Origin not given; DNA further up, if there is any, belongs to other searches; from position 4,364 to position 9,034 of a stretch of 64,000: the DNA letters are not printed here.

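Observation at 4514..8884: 1456-aa TM-less SPFH (band 7) protein fused to about 1100 aa of coiled-coil/TPR: a 'giant flotillin-like' scaffold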

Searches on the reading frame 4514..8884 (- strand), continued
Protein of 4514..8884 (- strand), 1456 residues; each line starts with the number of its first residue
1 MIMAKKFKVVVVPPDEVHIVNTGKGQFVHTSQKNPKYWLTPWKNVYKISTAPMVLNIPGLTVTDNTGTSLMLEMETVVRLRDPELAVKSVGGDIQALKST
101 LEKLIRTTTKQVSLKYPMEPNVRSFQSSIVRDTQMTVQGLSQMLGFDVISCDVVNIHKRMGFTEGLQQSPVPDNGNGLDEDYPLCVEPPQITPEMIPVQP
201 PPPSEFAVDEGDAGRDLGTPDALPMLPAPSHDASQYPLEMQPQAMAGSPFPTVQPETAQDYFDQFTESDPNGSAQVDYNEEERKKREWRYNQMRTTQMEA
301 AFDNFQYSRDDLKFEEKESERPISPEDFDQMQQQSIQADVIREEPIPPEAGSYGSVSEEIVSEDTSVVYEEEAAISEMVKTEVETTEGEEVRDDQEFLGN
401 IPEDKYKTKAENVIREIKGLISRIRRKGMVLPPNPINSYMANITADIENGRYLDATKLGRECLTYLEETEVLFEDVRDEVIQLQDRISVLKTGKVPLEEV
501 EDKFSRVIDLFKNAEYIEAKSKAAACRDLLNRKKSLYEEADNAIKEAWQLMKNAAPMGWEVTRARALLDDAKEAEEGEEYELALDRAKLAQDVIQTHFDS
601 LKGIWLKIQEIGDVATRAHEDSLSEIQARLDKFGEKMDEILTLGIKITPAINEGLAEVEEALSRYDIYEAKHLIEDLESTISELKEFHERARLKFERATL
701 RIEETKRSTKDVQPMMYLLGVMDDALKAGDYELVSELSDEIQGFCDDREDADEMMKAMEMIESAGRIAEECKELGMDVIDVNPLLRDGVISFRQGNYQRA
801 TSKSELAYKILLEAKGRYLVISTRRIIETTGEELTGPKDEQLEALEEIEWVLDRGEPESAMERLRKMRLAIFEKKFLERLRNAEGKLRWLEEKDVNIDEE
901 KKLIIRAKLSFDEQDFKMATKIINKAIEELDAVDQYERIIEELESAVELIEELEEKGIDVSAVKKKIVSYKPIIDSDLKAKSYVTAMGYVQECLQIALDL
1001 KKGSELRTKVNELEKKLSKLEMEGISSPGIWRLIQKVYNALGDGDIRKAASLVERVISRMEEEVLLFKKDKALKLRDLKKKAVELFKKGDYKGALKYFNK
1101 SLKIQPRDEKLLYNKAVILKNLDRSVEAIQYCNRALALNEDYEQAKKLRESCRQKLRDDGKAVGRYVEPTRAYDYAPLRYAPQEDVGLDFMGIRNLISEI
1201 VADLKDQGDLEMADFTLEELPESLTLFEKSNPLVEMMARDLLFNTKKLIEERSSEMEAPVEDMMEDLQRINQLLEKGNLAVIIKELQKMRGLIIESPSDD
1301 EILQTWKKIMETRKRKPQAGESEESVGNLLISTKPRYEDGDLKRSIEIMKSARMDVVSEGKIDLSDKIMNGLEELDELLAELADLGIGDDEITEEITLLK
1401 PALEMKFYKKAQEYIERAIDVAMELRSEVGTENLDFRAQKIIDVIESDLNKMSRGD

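Call 97: search_protein_families(library=padloc, proteins=[window:4514-8884:-], max_evalue=0.01)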
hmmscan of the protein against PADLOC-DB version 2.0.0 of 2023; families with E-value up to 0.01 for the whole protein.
window:4514-8884:- (1456 aa): 0 families

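Call 107: find_encoding_contigs(protein=P0007, flank=6000, max_places=3)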
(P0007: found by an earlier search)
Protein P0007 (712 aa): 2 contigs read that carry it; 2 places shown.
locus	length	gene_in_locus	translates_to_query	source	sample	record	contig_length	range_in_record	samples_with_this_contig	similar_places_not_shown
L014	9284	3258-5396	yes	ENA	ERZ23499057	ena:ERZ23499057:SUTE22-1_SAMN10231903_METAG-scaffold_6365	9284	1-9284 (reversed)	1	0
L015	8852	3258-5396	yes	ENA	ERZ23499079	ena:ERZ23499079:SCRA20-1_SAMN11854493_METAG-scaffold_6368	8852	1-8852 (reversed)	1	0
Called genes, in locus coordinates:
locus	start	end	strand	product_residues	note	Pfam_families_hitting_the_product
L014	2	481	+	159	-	?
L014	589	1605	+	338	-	PF00288:GHMP_kinases_N (weak), PF08544:GHMP_kinases_C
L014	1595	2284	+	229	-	PF00834:Ribul_P_3_epim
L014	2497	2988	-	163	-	PF01797:Y1_Tnp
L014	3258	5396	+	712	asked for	PF01145:Band_7 (weak)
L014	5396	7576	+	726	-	-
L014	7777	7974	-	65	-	-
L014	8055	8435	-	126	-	PF05168:HEPN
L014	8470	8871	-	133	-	PF01909:NTP_transf_2, PF18765:Polbeta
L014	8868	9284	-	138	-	?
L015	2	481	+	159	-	?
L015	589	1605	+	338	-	PF00288:GHMP_kinases_N (weak), PF08544:GHMP_kinases_C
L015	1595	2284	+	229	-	PF00834:Ribul_P_3_epim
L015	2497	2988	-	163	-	PF01797:Y1_Tnp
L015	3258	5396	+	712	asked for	PF01145:Band_7 (weak)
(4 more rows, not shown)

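Call 108: find_encoding_contigs(protein=P0010, flank=3000, max_places=3)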
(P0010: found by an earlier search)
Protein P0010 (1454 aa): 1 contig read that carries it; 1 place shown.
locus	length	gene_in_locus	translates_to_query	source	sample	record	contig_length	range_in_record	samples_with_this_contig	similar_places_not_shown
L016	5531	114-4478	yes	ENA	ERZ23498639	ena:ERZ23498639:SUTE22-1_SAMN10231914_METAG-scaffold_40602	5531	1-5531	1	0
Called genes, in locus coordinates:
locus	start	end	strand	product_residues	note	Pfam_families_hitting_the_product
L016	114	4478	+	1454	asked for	PF01145:Band_7 (weak), PF07719:TPR_2 (faint), PF14559:TPR_19 (weak), PF00515:TPR_1 (weak)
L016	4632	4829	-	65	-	-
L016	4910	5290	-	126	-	PF05168:HEPN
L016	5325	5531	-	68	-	?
